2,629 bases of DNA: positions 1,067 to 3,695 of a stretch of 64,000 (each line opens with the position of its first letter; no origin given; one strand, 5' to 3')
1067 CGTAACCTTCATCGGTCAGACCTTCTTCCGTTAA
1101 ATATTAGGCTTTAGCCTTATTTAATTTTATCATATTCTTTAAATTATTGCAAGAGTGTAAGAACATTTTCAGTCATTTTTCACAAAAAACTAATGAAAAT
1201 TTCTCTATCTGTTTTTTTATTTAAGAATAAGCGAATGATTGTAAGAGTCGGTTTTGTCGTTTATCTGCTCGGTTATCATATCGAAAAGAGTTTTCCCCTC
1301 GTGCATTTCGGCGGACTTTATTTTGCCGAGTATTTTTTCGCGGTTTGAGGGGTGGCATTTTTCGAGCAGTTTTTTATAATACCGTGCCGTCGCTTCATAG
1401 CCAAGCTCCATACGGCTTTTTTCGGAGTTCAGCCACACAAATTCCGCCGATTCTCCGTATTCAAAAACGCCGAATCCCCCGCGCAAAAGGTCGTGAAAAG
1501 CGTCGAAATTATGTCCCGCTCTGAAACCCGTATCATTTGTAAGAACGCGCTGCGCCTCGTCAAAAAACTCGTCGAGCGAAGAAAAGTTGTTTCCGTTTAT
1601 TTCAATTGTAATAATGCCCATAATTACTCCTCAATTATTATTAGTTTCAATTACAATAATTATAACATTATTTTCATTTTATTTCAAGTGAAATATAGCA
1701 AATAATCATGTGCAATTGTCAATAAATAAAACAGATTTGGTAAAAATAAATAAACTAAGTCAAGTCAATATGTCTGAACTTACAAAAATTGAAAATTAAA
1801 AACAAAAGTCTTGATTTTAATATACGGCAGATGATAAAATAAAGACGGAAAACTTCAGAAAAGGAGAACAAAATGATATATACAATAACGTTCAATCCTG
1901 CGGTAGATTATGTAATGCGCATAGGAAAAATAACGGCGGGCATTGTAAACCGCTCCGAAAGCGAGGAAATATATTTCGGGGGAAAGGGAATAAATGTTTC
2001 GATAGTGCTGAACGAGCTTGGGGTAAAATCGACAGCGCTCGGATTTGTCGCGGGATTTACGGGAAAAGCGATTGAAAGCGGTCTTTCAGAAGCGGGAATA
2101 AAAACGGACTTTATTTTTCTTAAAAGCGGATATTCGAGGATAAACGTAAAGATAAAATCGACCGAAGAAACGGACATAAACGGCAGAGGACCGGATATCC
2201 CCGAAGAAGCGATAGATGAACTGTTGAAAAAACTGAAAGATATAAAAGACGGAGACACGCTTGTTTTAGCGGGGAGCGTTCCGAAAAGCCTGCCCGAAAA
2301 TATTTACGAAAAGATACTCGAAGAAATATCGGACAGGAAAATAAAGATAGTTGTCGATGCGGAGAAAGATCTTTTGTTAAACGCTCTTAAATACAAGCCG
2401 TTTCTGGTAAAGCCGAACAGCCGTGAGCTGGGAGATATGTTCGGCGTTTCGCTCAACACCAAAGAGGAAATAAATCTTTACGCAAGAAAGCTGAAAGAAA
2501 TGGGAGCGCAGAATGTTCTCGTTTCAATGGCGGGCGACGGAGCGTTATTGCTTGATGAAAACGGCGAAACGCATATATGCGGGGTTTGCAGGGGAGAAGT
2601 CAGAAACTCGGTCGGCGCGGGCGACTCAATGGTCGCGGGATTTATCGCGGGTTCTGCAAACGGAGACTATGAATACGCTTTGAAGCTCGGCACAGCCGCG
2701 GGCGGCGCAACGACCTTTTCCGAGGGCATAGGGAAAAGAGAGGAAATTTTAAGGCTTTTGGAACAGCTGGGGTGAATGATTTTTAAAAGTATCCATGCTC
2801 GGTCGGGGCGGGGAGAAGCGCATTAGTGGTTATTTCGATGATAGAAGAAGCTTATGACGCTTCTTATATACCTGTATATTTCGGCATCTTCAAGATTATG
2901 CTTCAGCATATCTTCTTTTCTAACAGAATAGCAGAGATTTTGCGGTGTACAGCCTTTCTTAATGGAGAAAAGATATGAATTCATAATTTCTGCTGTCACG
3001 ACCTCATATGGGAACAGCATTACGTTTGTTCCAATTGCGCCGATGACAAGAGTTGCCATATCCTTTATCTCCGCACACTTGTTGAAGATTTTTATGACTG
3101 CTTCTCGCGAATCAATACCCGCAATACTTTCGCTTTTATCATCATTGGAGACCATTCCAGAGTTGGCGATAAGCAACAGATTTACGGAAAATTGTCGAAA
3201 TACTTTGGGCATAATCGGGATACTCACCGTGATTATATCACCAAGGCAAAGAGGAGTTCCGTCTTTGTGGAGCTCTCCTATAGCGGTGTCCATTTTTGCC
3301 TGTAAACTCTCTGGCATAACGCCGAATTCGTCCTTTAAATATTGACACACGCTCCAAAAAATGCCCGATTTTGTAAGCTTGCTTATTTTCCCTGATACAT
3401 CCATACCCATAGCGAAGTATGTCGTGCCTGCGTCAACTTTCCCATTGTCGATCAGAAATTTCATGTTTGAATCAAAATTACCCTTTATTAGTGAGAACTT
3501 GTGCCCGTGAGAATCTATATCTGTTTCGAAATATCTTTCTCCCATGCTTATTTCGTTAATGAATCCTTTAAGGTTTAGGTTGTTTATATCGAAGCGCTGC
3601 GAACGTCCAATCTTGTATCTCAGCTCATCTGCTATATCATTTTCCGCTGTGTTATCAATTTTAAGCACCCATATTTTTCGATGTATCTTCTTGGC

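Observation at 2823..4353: Translationally coupled cupin + TIR-Macro-like fusion: candidate undescribed nucleotide-signalling defence module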

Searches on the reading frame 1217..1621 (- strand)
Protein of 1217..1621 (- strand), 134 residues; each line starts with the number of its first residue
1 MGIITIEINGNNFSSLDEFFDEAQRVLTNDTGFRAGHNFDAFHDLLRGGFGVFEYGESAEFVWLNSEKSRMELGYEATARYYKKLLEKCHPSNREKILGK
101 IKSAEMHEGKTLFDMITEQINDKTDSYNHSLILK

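Call 106: search_protein_families(library=pfam, proteins=[window:1217-1621:-], max_evalue=0.0001)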
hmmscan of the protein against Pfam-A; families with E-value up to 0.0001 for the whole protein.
window:1217-1621:- (134 aa): 1 family
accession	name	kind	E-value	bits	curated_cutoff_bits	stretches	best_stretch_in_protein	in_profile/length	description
PF01337.24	Barstar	-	3.8e-06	27.2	23.4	1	5-76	3-69/96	Barstar (barnase inhibitor)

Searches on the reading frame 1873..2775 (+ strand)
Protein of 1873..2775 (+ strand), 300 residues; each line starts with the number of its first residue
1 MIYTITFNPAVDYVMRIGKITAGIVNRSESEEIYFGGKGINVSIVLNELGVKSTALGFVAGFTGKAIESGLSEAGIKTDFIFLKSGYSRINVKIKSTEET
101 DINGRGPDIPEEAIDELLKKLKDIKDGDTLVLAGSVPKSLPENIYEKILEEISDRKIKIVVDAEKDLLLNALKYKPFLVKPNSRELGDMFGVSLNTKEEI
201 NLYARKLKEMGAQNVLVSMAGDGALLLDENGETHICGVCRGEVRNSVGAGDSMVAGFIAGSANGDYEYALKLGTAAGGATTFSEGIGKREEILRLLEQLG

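Call 69: find_encoding_contigs(protein=window:1873-2775:+, flank=6000, max_places=10)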
Protein window:1873-2775:+ (300 aa): 9 contigs read that carry it; 6 places shown.
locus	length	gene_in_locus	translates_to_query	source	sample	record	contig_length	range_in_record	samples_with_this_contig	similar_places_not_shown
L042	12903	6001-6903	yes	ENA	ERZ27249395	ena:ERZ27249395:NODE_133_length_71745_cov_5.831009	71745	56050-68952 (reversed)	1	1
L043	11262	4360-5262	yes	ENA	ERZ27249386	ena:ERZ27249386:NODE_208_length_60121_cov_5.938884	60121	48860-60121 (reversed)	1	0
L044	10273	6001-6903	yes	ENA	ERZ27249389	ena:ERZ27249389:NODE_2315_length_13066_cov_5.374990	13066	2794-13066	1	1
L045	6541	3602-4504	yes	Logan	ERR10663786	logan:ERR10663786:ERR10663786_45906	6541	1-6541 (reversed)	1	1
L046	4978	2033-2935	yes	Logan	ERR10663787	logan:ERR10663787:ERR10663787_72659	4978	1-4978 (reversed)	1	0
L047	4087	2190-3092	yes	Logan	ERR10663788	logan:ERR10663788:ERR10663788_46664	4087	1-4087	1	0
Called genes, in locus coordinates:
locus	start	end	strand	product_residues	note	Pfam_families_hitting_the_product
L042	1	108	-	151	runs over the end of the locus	PF11188:DUF2975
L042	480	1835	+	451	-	PF18073:Zn_ribbon_LapB, PF13481:AAA_25, PF03796:DnaB_C (weak), PF06745:ATPase, PF23442:DUF7125, PF00004:AAA (weak), PF13541:ChlI, PF05362:Lon_C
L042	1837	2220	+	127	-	PF10990:DUF2809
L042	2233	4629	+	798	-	PF02574:S-methyl_trans, PF03599:CdhD (faint), PF00809:Pterin_bind, PF02607:B12-binding_2, PF02310:B12-binding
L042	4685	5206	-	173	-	PF02482:Ribosomal_S30AE, PF16321:Ribosom_S30AE_C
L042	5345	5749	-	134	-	PF01337:Barstar (weak)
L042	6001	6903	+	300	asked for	PF00294:PfkB, PF08543:Phos_pyr_kin (faint)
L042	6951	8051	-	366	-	PF13676:TIR_2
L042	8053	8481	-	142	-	PF07883:Cupin_2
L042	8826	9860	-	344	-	PF14057:GGGtGRT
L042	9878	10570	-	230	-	-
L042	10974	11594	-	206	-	PF01205:Impact_N, PF09186:DUF1949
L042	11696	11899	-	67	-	PF01197:Ribosomal_L31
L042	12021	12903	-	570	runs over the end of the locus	PF02878:PGM_PMM_I, PF02879:PGM_PMM_II, PF02880:PGM_PMM_III, PF00408:PGM_PMM_IV (faint)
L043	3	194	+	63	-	?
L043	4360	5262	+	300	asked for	PF00294:PfkB, PF08543:Phos_pyr_kin (faint)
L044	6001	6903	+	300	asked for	PF00294:PfkB, PF08543:Phos_pyr_kin (faint)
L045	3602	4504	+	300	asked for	PF00294:PfkB, PF08543:Phos_pyr_kin (faint)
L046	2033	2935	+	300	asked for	PF00294:PfkB, PF08543:Phos_pyr_kin (faint)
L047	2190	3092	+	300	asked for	PF00294:PfkB, PF08543:Phos_pyr_kin (faint)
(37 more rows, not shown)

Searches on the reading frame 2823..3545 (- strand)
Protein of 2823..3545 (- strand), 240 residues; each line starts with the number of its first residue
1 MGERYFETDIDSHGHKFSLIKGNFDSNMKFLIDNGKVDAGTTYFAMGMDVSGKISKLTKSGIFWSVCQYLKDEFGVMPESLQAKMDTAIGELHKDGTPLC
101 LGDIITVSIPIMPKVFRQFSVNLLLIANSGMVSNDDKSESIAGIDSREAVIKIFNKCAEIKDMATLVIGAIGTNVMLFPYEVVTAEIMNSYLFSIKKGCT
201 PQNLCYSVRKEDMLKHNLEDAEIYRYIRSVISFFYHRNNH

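Call 36: search_solved_structures(query=A3, max_evalue=10, show_alignments=3)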
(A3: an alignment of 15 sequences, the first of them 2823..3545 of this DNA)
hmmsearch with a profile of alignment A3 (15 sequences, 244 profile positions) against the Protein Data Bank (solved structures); distinct sequences matched with E-value up to 10: 1.
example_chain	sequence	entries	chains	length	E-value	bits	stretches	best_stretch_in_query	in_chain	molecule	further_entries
5o2d_A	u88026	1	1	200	1.1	11.9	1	155-207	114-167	Poly [ADP-ribose] polymerase 14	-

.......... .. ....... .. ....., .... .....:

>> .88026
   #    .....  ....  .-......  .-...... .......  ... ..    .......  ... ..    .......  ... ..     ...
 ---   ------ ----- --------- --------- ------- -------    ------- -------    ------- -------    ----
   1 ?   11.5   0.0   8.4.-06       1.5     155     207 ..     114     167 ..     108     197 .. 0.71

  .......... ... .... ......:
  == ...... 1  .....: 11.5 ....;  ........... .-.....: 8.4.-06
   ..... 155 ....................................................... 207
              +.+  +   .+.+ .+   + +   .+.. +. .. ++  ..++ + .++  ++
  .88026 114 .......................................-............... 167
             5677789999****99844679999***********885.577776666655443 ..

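Call 43: search_protein_representatives(alignment_id=A3)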
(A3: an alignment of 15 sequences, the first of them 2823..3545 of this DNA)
Query: 15 sequences, 244 profile positions. Proteins with E-value up to 0.001 (for the whole library): 66; up to 1e-10: 49; up to 1e-30: 32. The best 66 are listed.
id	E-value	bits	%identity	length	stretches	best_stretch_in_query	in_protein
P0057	7.0e-101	353.2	-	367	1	4-243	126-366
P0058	1.2e-99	349.2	-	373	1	1-243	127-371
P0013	7.3e-95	333.5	-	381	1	2-244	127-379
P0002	9.2e-94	329.9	-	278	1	2-243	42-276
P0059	1.0e-93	329.7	-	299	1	2-243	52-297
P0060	1.1e-91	323.1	-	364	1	2-243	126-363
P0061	7.7e-91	320.3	-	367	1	2-243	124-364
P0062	5.0e-76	271.8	-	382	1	2-239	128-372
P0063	5.4e-69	248.7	-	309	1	2-241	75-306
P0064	2.5e-68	246.6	-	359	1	2-243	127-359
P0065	1.7e-63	230.8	-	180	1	39-215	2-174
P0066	7.4e-63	228.7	-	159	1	81-243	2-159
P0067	5.5e-61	222.5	-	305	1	12-242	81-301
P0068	9.9e-58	211.9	-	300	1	8-241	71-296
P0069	1.2e-57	211.6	-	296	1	5-241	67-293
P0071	2.4e-52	194.2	-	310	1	5-240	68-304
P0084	3.4e-35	138.1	-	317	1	15-243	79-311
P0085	1.9e-34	135.7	-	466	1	6-242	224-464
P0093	3.6e-26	108.5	-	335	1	11-240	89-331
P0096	1.0e-18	84.1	-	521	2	10-79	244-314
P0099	2.7e-15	72.9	-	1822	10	172-236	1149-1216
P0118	2.0e-04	37.3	-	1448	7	184-236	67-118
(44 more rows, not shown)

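Call 46: find_encoding_contigs(protein=P0085, flank=6000, max_places=3)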
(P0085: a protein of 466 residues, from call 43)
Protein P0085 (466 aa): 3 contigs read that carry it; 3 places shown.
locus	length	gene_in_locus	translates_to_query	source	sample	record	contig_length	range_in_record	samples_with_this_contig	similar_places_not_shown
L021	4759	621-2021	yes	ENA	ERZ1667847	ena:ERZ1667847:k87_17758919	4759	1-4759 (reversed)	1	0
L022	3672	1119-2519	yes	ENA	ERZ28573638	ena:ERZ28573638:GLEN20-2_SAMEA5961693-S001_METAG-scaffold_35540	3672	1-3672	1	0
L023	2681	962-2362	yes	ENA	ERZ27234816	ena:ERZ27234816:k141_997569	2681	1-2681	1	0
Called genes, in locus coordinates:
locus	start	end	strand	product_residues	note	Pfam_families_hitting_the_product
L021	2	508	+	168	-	?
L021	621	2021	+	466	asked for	PF07883:Cupin_2 (weak)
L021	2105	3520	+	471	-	PF00079:Serpin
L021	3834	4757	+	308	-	?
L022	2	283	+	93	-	?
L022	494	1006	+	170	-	-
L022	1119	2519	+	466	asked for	PF07883:Cupin_2 (weak)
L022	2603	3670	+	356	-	?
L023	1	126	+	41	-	?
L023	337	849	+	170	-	-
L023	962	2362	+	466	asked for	PF07883:Cupin_2 (weak)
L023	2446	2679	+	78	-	?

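Call 47: find_encoding_contigs(protein=P0067, flank=6000, max_places=3)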
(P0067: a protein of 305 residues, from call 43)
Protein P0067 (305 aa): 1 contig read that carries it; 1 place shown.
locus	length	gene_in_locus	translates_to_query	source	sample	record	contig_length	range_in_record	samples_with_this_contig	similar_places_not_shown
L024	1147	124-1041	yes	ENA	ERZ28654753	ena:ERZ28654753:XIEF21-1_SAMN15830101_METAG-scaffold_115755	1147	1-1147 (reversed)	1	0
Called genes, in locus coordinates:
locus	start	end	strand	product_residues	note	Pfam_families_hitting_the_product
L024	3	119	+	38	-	?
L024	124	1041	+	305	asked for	-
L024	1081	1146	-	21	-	?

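Call 56: search_protein_families(library=pfam, proteins=[P0067, P0085, P0096, P0099, P0118], max_evalue=0.1)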
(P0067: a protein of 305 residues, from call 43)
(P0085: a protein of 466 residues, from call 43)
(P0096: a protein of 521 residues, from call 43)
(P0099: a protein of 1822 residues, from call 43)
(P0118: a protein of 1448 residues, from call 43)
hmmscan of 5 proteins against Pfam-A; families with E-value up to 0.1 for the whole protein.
P0067 (305 aa): 0 families

P0085 (466 aa): 4 families
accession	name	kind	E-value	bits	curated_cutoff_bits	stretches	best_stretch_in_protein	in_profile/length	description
PF07883.17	Cupin_2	-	8.4e-06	25.9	27.2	1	57-102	12-54/70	Cupin domain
PF05899.18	Cupin_3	-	0.0029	17.7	23.5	1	60-100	21-60/74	EutQ-like cupin domain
PF13967.11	RSN1_TM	-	0.028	14.5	27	1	147-219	40-110/156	Late exocytosis, associated with Golgi transport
PF08862.16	DUF1829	-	0.036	15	22.2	0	439-465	40-66/87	Domain of unknown function DUF1829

P0096 (521 aa): 3 families
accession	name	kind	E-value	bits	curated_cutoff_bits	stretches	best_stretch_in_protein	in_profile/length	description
PF07883.17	Cupin_2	-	1.7e-07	31.3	27.2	1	52-104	11-60/70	Cupin domain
PF05899.18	Cupin_3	-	0.0009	19.3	23.5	1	60-102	25-66/74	EutQ-like cupin domain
PF02311.25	AraC_binding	-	0.0061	16.7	21.1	1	53-104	17-65/135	AraC-like ligand binding domain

P0099 (1822 aa): 8 families
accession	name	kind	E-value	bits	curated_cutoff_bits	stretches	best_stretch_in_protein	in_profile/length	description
PF13753.12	SWM_repeat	-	6e-14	52.5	27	2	1494-1573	2-85/86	Putative flagellar system-associated repeat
PF08450.18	SGL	-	2.1e-13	50.9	26.3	0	1177-1318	75-211/246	SMP-30/Gluconolactonase/LRE-like region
PF10282.15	Lactonase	-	1.7e-12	47.7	21.7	2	1128-1267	183-319/344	Lactonase, 7-bladed beta-propeller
PF24681.1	Kelch_KLHDC2_KLHL20_DRC7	-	2.9e-10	40.2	50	1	1604-1789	6-192/221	KLHDC2/KLHL20/DRC7 Kelch-repeats domain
PF11859.13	DUF3379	-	8.5e-09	35.5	33.2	0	783-808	199-224/232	Protein of unknown function (DUF3379)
PF13205.12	Big_5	-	1.2e-08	36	23.6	0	579-650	2-80/105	Bacterial Ig-like domain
PF22598.2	CdsD_PD2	-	5.5e-05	23.4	27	0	603-621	21-39/61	CdsD, periplasmic PD2 domain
PF22122.2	InlK_D2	-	0.032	14.9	26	0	1364-1388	4-28/112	Internalin K domain D2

P0118 (1448 aa): 9 families
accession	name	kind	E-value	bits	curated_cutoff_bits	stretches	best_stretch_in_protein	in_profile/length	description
PF08450.18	SGL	-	1.2e-17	64.8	26.3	1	921-961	125-165/246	SMP-30/Gluconolactonase/LRE-like region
PF16146.10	DUF4854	-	6.4e-08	33.3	28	0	198-224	20-46/102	Domain of unknown function (DUF4854)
PF07676.18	PD40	-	7.1e-08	32.7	20.9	0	1086-1104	12-30/38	WD40-like Beta Propeller Repeat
PF01731.26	Arylesterase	-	1.1e-07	32.4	21.3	0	440-467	54-81/86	Arylesterase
PF05096.18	Glu_cyclase_2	-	3.2e-07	30.5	22.3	0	1017-1059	205-247/249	Glutamine cyclotransferase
PF03088.22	Str_synth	-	7e-07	29.7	25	0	927-960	54-87/89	Strictosidine synthase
PF16561.11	AMPK1_CBM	-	3.6e-05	24.3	26.8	0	143-171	2-30/85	Glycogen recognition site of AMP-activated protein kinase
PF21120.3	MCM_WH_arc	-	0.00089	19.7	26.1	0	1058-1079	16-37/63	Archaeal MCM, winged-helix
PF15689.10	NRIP1_repr_3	-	0.017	15.9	27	0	221-256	32-67/88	Nuclear receptor-interacting protein 1 repression 3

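Call 79: search_protein_families(library=padloc, proteins=[P0067, P0071, P0085, P0096, P0084, P0093], max_evalue=0.1)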
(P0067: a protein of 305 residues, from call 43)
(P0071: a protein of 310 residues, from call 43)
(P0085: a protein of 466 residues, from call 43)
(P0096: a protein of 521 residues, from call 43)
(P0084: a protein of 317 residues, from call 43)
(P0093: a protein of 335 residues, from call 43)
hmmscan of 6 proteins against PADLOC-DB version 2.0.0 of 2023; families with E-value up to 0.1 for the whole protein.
P0067 (305 aa): 0 families

P0071 (310 aa): 0 families

P0085 (466 aa): 0 families

P0096 (521 aa): 0 families

P0084 (317 aa): 0 families

P0093 (335 aa): 0 families

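Call 85: search_solved_structures(query=A4, max_evalue=10, show_alignments=2)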
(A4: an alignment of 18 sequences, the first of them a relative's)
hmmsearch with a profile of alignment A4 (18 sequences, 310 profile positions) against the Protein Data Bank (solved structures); distinct sequences matched with E-value up to 10: 5.
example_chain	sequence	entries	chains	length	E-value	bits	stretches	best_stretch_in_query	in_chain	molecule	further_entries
3v2b_A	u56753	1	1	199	0.061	16.1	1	211-277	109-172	Poly [ADP-ribose] polymerase 15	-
4abk_A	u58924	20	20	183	0.13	15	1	207-275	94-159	POLY [ADP-RIBOSE] POLYMERASE 14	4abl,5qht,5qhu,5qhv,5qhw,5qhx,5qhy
7d2c_A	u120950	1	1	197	0.15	14.8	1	207-275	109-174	Protein mono-ADP-ribosyltransferase PARP14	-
7mq8_NC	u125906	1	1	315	0.4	13.4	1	117-184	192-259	Neuroguidin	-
8eat_B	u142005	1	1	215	1.1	11.9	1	4-81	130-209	Vacuolar ATPase assembly integral membrane protein VPH2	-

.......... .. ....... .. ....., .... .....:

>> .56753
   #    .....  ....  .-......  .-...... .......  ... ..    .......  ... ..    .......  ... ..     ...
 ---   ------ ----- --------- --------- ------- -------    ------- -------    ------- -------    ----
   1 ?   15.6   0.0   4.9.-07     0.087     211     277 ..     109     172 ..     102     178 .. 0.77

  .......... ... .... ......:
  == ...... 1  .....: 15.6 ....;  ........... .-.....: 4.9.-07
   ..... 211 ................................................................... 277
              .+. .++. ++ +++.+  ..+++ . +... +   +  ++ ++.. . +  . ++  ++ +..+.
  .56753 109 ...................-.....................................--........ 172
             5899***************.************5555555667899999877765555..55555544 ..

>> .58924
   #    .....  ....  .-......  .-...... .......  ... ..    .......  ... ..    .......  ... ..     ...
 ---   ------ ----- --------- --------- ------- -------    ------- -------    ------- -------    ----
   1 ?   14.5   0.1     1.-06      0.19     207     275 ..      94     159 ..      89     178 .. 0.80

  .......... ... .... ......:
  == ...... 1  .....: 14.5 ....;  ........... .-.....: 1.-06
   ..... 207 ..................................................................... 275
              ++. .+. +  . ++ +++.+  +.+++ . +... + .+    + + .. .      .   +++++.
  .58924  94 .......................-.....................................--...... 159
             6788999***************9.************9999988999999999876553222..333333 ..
